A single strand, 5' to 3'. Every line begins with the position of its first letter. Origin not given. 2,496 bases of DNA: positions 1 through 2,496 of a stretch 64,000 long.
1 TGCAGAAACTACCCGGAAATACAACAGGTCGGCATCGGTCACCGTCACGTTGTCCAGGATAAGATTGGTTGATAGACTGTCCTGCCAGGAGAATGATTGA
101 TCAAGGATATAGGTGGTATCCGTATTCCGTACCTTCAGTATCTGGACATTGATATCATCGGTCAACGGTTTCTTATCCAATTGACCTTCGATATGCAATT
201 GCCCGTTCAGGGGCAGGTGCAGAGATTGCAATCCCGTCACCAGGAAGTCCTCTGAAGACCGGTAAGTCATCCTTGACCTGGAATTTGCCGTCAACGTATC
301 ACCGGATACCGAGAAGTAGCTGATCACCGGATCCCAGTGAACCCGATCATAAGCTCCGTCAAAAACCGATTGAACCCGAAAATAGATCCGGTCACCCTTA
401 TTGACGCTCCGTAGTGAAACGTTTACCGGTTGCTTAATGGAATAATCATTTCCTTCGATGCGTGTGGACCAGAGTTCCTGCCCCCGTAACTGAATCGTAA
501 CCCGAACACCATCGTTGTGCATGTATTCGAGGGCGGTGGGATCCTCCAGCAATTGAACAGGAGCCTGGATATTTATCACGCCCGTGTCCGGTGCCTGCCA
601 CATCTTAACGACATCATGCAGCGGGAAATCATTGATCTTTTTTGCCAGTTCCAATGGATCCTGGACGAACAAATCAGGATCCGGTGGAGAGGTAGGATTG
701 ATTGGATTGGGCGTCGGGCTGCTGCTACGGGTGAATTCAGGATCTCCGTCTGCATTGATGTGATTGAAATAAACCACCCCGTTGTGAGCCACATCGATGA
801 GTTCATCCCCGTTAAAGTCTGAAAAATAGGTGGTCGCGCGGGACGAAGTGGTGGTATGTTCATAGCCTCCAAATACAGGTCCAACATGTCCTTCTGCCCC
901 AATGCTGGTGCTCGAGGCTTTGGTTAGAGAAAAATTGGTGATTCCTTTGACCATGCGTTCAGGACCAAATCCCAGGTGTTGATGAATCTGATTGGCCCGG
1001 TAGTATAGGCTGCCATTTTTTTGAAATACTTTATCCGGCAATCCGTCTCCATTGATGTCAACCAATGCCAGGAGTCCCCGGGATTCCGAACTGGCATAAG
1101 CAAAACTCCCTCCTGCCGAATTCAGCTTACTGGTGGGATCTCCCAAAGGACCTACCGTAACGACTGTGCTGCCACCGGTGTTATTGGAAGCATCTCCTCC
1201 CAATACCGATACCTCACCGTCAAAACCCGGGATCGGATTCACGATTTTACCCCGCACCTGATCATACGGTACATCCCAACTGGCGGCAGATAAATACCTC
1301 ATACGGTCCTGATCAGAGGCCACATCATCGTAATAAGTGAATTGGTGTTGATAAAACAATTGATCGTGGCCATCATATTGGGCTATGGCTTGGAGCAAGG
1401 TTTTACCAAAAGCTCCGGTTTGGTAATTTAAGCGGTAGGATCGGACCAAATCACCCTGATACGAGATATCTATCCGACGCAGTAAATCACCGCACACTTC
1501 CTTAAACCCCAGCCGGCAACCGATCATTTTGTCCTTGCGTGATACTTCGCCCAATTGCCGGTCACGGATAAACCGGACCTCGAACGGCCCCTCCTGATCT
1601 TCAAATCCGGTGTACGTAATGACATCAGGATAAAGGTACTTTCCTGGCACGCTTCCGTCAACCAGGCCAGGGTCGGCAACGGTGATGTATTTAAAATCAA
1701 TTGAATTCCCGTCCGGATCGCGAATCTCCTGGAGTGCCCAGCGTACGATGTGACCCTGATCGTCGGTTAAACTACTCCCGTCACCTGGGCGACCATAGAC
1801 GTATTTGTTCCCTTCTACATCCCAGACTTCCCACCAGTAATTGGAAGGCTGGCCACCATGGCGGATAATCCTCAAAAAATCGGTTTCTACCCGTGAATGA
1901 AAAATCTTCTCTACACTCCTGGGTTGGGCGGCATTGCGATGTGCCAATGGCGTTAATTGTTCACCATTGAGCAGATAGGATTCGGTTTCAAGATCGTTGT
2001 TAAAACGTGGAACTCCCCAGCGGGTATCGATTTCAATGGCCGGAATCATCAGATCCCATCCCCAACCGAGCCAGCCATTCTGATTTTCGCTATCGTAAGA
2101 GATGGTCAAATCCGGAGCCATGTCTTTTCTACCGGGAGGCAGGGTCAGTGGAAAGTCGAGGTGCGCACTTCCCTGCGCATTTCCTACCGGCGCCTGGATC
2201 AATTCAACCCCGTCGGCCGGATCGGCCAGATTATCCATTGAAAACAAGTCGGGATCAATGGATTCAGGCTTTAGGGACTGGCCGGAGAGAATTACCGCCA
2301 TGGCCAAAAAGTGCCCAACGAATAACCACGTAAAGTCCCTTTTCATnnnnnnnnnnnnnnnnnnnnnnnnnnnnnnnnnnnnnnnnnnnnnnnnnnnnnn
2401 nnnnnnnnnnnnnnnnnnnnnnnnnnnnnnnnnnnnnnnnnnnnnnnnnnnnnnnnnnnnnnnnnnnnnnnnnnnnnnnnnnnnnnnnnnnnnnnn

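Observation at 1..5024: Coupled operon linking a PorT-like outer-membrane barrel, a T9SS-sorted LamG/SprB-repeat protein and a SpvB/TcB-like toxin-scaffold protein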

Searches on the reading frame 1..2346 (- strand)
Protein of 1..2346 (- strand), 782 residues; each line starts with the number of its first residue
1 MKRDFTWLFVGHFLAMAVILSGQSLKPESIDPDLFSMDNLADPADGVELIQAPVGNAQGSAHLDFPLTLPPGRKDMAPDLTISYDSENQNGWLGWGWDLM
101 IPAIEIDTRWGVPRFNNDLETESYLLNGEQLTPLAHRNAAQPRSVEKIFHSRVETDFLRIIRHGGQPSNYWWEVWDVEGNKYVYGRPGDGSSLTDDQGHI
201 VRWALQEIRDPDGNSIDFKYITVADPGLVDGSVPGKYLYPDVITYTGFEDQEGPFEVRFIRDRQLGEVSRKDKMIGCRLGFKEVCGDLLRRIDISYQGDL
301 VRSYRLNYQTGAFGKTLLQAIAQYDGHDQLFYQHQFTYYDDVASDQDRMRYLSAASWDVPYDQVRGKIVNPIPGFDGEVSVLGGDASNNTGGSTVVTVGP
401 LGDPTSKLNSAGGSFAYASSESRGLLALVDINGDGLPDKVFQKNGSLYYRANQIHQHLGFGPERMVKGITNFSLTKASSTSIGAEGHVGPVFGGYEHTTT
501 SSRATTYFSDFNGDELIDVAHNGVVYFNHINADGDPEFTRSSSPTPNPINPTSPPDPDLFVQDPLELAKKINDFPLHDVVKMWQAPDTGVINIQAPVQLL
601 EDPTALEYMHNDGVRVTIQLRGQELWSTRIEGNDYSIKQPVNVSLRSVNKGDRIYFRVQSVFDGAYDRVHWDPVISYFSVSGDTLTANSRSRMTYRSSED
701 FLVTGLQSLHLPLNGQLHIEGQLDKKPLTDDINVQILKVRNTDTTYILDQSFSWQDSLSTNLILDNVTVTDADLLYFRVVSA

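Call 3: search_protein_families(library=pfam, proteins=[window:1-2346:-], max_evalue=0.01)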
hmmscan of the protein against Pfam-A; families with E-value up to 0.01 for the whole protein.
window:1-2346:- (782 aa): 1 family
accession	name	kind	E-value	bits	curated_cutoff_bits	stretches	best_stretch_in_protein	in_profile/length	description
PF03534.18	SpvB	-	2.9e-23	82.9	22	1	57-222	3-179/287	Salmonella virulence plasmid 65kDa B protein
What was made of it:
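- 1681..2178 (-): SpvB domain (aa 57-222). Pfam PF03534, E 2.9e-23 (call 3).
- On Tc toxin B-C cocoon (TcB/TcC): PF03534, E 2.9e-23, on window aa 57-222 (call 3).
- Checked: Pfam SpvB hits residues 57-222 at E 2.9e-23 (call 3).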

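Call 4: search_protein_families(library=ncbifam, proteins=[window:1-2346:-], max_evalue=0.01)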
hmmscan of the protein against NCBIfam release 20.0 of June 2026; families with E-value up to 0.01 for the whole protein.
window:1-2346:- (782 aa): 1 family
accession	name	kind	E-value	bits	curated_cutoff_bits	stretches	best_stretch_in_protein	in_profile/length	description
NF011780.0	PRK15244.1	equivalog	6.6e-06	25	1133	1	57-222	32-210/591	SPI-2 type III secretion system effector NAD(+)--protein-arginine ADP-ribosyltransferase SpvB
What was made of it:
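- The window's own CTD is marginally below the curated cutoff (call 4).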

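Call 6: find_homologous_proteins(query=window:1-2346:-)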
Query window:1-2346:- (782 aa): 61 proteins with E <= 0.001 among 8000 candidates.
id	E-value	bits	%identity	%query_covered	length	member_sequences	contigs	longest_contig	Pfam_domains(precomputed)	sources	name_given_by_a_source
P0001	5.6e-197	675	44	97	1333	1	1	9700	PF13517.13,PF03534.19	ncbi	ncbi:MAG: SpvB/TcaC N-terminal domain-containing protein, partial [Chitinophagaceae bacterium]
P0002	9.1e-196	671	45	93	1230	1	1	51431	PF03534.19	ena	-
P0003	9.2e-192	657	44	89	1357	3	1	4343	PF03534.19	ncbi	ncbi:MAG: SpvB/TcaC N-terminal domain-containing protein, partial [Bacteroidota bacterium]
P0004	4.4e-185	635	45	88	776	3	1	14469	PF03534.19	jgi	jgi:hypothetical protein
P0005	1.0e-174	601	44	89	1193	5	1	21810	PF03534.19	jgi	-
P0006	2.2e-173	597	45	85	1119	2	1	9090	PF03534.19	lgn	-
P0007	5.6e-168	579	41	93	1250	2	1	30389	PF03534.19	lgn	-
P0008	2.9e-163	563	45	79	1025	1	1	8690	PF03534.19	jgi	jgi:hypothetical protein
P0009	9.2e-161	555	40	93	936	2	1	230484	PF03534.19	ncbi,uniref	ncbi:SpvB/TcaC N-terminal domain-containing protein, partial [Nonomuraea sp. NPDC050404]|uniref:SpvB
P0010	1.6e-160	554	41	95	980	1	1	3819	PF03534.19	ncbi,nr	ncbi:MAG: hypothetical protein IID37_16510, partial [Planctomycetes bacterium]|nr:hypothetical prote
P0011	2.4e-153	530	42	87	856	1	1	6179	PF03534.19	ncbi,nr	ncbi:MAG TPA: SpvB/TcaC N-terminal domain-containing protein, partial [Micromonosporaceae bacterium]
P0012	2.1e-145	504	40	90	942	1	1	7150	PF03534.19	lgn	-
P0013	2.3e-145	504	43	73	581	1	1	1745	PF03534.19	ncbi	ncbi:MAG: SpvB/TcaC N-terminal domain-containing protein, partial [Bacteroidota bacterium]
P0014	2.8e-139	484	43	76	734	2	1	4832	PF03534.19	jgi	-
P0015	7.2e-138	479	40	82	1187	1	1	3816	PF03534.19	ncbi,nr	ncbi:MAG: hypothetical protein D3904_03545, partial [Candidatus Electrothrix sp. EH2]|nr:hypothetica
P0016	1.6e-135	471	39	90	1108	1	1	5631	PF03534.19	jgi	-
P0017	9.1e-135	469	45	66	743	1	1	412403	PF03534.19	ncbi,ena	-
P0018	2.6e-133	464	39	91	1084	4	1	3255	PF13517.13,PF03534.19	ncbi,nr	ncbi:MAG: hypothetical protein KAU17_00900, partial [Spirochaetales bacterium]|nr:hypothetical prote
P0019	2.3e-130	454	38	85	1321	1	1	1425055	PF13517.13,PF03534.19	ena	-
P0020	1.1e-129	452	36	93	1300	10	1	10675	PF01839.30,PF13517.13,PF03534.19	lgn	-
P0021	2.1e-129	451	36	98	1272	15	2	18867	PF03534.19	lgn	-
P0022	2.2e-129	451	37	96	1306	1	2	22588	PF03534.19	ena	-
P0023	5.0e-128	447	35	98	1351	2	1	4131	PF03534.19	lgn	-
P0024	5.8e-121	423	36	92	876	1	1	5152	PF03534.19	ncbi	-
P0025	8.9e-120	419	44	62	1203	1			PF00754.32,PF03534.19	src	-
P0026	1.8e-116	408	44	63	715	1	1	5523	PF03534.19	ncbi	ncbi:MAG TPA: SpvB/TcaC N-terminal domain-containing protein, partial [Candidatus Dormibacteraeota b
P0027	1.3e-114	402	34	98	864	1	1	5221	PF03534.19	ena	-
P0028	2.6e-112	395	34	93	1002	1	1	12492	PF13517.13,PF03534.19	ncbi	-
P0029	2.7e-109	385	43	57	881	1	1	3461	PF03534.19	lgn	-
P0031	9.0e-105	370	37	76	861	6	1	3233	PF03534.19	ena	-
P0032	1.8e-104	369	43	58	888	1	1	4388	PF03534.19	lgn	-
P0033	9.6e-103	363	40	66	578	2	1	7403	PF13517.13,PF03534.19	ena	-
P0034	1.8e-101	359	36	72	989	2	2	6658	PF03534.19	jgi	jgi:hypothetical protein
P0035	7.9e-101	357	36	85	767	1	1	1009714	PF03534.19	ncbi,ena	-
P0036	9.7e-100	353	42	55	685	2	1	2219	PF03534.19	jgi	jgi:hypothetical protein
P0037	2.1e-98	349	44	53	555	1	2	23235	PF03534.19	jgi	jgi:hypothetical protein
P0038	2.9e-95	338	42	62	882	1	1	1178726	PF03534.19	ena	-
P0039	5.2e-93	331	32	94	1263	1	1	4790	PF03534.19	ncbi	-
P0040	3.2e-90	321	37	75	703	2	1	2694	PF03534.19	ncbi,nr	ncbi:MAG: hypothetical protein K0U93_14445, partial [Gammaproteobacteria bacterium]|nr:hypothetical 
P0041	7.2e-90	320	37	62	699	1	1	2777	PF03534.19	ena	-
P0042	1.5e-88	316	37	69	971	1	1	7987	PF03534.19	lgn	-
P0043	8.3e-86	307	35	80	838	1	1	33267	PF03534.19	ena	-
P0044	1.9e-83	299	38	58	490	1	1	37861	PF13517.13,PF03534.19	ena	-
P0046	9.0e-83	297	35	71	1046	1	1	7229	PF03534.19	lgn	-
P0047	1.0e-82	297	38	63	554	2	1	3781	PF03534.19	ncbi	ncbi:MAG TPA: SpvB/TcaC N-terminal domain-containing protein, partial [Nitrolancea sp.]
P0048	1.1e-77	280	32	90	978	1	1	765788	PF03534.19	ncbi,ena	-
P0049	5.4e-77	278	32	91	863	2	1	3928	PF03534.19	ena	-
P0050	3.5e-67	245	54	28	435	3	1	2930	PF03534.19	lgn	-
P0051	4.1e-64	235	36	55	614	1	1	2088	PF01170.25,PF03534.19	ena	-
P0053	3.8e-57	212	30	74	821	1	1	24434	PF03534.19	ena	-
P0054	2.7e-56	209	55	23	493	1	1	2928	PF03534.19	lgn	-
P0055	2.2e-52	196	31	64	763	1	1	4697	PF03534.19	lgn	-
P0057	9.1e-43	165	31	54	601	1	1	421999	PF03534.19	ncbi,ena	-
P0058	4.0e-31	126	38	26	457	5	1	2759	PF03534.19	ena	-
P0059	1.3e-14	71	25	49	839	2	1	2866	PF01839.30,PF12256.15,PF13517.13,PF03534.19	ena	-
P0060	7.9e-8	49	25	36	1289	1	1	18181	PF01839.30,PF12256.15,PF21722.5,PF13517.13,PF03534.19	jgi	jgi:hypothetical protein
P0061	1.9e-5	41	32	11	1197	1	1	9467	PF01839.30,PF12256.15,PF13517.13,PF03534.19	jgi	jgi:hypothetical protein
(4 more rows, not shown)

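Call 8: find_related_loci(query=A1, collection=genome_contigs, flank=10000)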
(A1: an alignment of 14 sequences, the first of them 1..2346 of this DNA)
Query A1 (782 aa) in genome_contigs; peptide patterns used: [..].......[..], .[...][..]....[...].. (x = any residue, [..] = any of these).
599 stretches matched a pattern (row limit reached: there are more); 523 encode a relative of the query (tblastn E <= 1e-3); the best 80 are kept; 80 distinct loci.
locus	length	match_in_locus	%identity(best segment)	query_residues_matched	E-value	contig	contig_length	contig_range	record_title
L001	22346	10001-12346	65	1-782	0e+0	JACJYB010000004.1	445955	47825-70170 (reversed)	MAG: Lewinellaceae bacterium isolate HK-STAS-BACT-27 HK-STAS-BACT-27_4, whole genome shotgun sequence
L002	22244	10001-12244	49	41-781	0e+0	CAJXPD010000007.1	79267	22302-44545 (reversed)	MAG TPA_asm: uncultured Lewinella sp. isolate SRR3880209_bin.3_MetaBAT_v2.12.1_MAG genome assembly, contig: NODE_14_leng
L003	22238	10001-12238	50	41-781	0e+0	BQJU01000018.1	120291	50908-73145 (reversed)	MAG: Saprospiraceae bacterium DHS20C18 DNA, sequence018, whole genome shotgun sequence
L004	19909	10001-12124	47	41-752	0e+0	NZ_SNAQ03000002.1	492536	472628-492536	Lewinella sp. W8 NODE_2_length_492536_cov_28.786637, whole genome shotgun sequence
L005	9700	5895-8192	44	23-781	0e+0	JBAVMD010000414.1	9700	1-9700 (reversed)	MAG: Chitinophagaceae bacterium isolate MFD02377_ilm_asm_bin7 k127_22691, whole genome shotgun sequence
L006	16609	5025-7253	44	41-781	0e+0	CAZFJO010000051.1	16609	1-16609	MAG TPA_asm: uncultured Saprospiraceae bacterium isolate binchicken_co366_67 genome assembly, contig: NODE_2012_length_1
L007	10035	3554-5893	44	12-781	0e+0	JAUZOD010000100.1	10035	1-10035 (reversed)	MAG: Bacteroidota bacterium isolate bin63(3d) MJEOEBMA_100, whole genome shotgun sequence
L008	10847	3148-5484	44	12-781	0e+0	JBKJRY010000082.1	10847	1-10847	MAG: Chitinophagaceae bacterium isolate ant_bin.555 k117_3044948, whole genome shotgun sequence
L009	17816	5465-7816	42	8-779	0e+0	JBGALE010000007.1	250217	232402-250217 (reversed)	MAG: Chitinophagaceae bacterium isolate MAG_AAO_H125.01 AAOH125-1_opera_contig_228, whole genome shotgun sequence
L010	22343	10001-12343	44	12-779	0e+0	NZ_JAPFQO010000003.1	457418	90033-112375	Pontibacter anaerobius strain M82 M82_ctg003, whole genome shotgun sequence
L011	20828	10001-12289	43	41-782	0e+0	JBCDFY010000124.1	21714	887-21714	MAG: Bacteroidota bacterium isolate P01_H01_bin.12 k141_2272294_length_21714_cov_13.0000, whole genome shotgun sequence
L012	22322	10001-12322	42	10-775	0e+0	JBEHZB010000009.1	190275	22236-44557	MAG: Bacteroidota bacterium isolate ESF1.bin.95 NODE_80_length_190275_cov_13.319494, whole genome shotgun sequence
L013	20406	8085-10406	43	12-781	0e+0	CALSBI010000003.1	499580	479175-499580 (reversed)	MAG: Chitinophaga pinensis isolate JJ-MIR1-432-2-mx-bin679 genome assembly, contig: JJ-MIR1-432-C4, whole genome shotgun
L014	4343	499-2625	44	41-739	0e+0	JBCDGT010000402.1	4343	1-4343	MAG: Bacteroidota bacterium isolate P01_H01_bin.139 k141_3031461_length_4343_cov_9.0000, whole genome shotgun sequence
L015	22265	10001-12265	42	41-781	0e+0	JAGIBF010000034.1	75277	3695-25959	MAG: Niastella sp. isolate BIN41 scaffold34_cov0, whole genome shotgun sequence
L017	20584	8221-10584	44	10-781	0e+0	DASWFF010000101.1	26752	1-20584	MAG TPA_asm: Puia sp. isolate SMAG_U2782 k141_6209820, whole genome shotgun sequence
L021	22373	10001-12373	43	10-781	0e+0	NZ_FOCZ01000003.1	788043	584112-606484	Niastella yeongjuensis strain DSM 17621, whole genome shotgun sequence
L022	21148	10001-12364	42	10-781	0e+0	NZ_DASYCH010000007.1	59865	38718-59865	MAG: Puia sp. isolate SMAG_U4928 k141_3918223, whole genome shotgun sequence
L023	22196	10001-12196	41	41-779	4e-177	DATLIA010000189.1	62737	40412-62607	MAG TPA_asm: Actinokineospora sp. isolate SMAG_U13655 k141_367382, whole genome shotgun sequence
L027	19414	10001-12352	41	17-782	1e-174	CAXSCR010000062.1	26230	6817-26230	MAG: uncultured Cyclobacteriaceae bacterium isolate private_X16_metawrap_bin.3 genome assembly, contig: private_X16_meta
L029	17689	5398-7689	40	41-781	2e-173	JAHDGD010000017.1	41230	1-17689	MAG: Saprospiraceae bacterium isolate MAG-38 RZ_2567, whole genome shotgun sequence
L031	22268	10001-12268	44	42-781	1e-172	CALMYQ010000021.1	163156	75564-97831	MAG TPA_asm: uncultured Lewinella sp. isolate SRR2107183_bin.65_CONCOCT_v1.1_MAG genome assembly, contig: ERZ794926.41,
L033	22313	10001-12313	42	12-779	7e-172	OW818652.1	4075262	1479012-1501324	Candidatus Electrothrix laxa isolate HOU-scMAG genome assembly, chromosome: 1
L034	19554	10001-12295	39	29-780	1e-171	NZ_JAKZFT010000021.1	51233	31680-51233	Geotalea sp. SG265 Scaffold21, whole genome shotgun sequence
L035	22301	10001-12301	41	41-782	3e-171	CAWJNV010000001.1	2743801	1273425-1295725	MAG: uncultured Sphingobacteriales bacterium isolate MFD02840.bin.1.97 genome assembly, contig: contig_32, whole genome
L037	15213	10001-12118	43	12-711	5e-170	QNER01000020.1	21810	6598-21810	MAG: Candidatus Parabeggiatoa sp. nov. 1 isolate B3_G6 B3_Guay6_scaffold_00893, whole genome shotgun sequence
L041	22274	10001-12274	43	12-759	0e+0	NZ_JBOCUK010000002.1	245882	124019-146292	Tenacibaculum sp. TC6 scaffold2, whole genome shotgun sequence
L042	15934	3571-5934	42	10-781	0e+0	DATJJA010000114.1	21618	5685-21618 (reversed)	MAG TPA_asm: Puia sp. isolate SMAG_U15553 k141_12281633, whole genome shotgun sequence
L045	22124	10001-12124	41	29-738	9e-169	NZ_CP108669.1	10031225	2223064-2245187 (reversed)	Streptomyces sp. NBC_01077 chromosome, complete genome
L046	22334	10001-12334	40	17-782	1e-168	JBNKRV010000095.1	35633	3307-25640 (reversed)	MAG: Marinilabiliaceae bacterium isolate B1B2.bin.20.orig k141_111888, whole genome shotgun sequence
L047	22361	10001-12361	41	29-780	1e-168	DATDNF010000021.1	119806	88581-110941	MAG TPA_asm: Geobacteraceae bacterium isolate SMAG_U430 k141_1250785, whole genome shotgun sequence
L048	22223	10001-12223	40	41-781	4e-168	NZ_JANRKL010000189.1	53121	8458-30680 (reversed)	MAG: Haliscomenobacter sp. isolate bins.171 k141_2668246, whole genome shotgun sequence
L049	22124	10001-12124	41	29-738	1e-168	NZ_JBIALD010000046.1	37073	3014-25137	Streptomyces sp. NPDC005017 NPDC005017_3_C5.ctg-0046, whole genome shotgun sequence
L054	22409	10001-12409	40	12-782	7e-167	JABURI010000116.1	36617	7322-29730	MAG: Marinobacter sp. isolate Bin_10 NODE_334_length_36617_cov_19.8452, whole genome shotgun sequence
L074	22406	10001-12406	39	12-782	4e-162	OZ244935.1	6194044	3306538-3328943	MAG: Saprospiraceae bacterium isolate 4d9a4a3e-d3a1-4ae7-932c-1580e2315ff4 genome assembly, chromosome: 1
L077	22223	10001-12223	40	29-779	8e-162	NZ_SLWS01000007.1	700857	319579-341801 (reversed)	Actinocrispum wychmicini strain DSM 45934 Ga0310477_107, whole genome shotgun sequence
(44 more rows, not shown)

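Call 11: search_protein_families(library=pfam, proteins=[L001:9998-18433:+, L001:18444-19865:+, L001:8058-10001:+, L001:7268-8053:+, L001:19866-20585:-, L001:20685-21770:-], max_evalue=0.01)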
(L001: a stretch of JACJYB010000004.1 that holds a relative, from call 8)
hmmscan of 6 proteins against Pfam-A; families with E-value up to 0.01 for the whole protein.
L001:9998-18433:+ (2811 aa): 6 families
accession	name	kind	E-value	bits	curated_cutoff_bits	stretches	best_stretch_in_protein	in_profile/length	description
PF03534.18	SpvB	-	2.3e-21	76.7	22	1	58-229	3-185/287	Salmonella virulence plasmid 65kDa B protein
PF05593.20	RHS_repeat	-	1.3e-16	61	22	3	1930-1965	1-35/38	RHS Repeat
PF12256.14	TcdB_toxin_midN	-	4.1e-16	59.2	24.8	1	1371-1480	33-157/181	Insecticide toxin TcdB middle/N-terminal region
PF14891.12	Peptidase_M91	-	1.6e-09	38.8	25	1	2614-2724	4-124/176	Effector protein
PF13517.12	FG-GAP_3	-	3.5e-07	31.2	26.9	0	1286-1318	1-35/61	FG-GAP-like repeat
PF01839.29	FG-GAP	-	0.00088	19.5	22.1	0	1279-1302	3-25/37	FG-GAP repeat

L001:18444-19865:+ (473 aa): 1 family
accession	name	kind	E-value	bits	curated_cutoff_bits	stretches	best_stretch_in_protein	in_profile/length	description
PF00709.27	Adenylsucc_synt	-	1e-163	545.4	27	1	57-471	1-416/416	Adenylosuccinate synthetase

L001:8058-10001:+ (647 aa): 2 families
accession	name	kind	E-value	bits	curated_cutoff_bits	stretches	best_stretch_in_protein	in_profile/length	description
PF06832.18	BiPBP_C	-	0.0002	21.6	26.8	0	417-480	26-86/90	Penicillin-Binding Protein C-terminus Family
PF18962.6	Por_Secre_tail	-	0.002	18.8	27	0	590-646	18-75/75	Secretion system C-terminal sorting domain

L001:7268-8053:+ (261 aa): 1 family
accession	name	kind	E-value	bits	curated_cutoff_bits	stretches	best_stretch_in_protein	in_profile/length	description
PF13568.12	OMP_b-brl_2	-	6.3e-17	62.6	27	1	48-230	10-174/175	Outer membrane protein beta-barrel domain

L001:19866-20585:- (239 aa): 10 families
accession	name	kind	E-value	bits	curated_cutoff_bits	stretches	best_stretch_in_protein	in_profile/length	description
PF08241.18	Methyltransf_11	-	5.3e-12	46.7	21.2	1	80-180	2-95/95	Methyltransferase domain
PF08242.18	Methyltransf_12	-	1.5e-11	45.3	30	1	80-178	2-98/98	Methyltransferase domain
PF13489.12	Methyltransf_23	-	7.3e-10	39.3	27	1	67-213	13-160/164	Methyltransferase domain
PF13649.12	Methyltransf_25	-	1.3e-09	39.1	27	1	78-176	1-97/97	Methyltransferase domain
PF13847.12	Methyltransf_31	-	2.2e-09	37.6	27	1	75-189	4-119/145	Methyltransferase domain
PF02475.24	TRM5-TYW2_MTfase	-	9.1e-06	26.2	28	1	74-175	36-130/164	TRM5/TYW2 methyltransferase domain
PF06325.19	PrmA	-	0.00013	22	22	1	74-179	161-257/296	Ribosomal protein L11 methyltransferase (PrmA)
PF08003.17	Methyltransf_9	-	0.00013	21.5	23.8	1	63-180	104-217/315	Protein of unknown function (DUF1698)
PF01728.25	FtsJ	-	0.00077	19.9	24.1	1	65-138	11-82/181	FtsJ-like methyltransferase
PF01209.24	Ubie_methyltran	-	0.0044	16.8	20.1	1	59-185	34-156/233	ubiE/COQ5 methyltransferase family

L001:20685-21770:- (361 aa): 1 family
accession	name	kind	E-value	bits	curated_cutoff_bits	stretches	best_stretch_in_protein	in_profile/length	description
PF24827.1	AstE_AspA_cat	-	1.2e-33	116.8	25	1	82-261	1-190/192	Succinylglutamate desuccinylase/Aspartoacylase catalytic domain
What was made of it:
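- On Tc toxin B-C cocoon (TcB/TcC): In L001, FG-GAP_3 scores 31.2 bits and midN 59.2 bits (call 11). The flanks of L001 hold purA, fur and relA (call 11).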
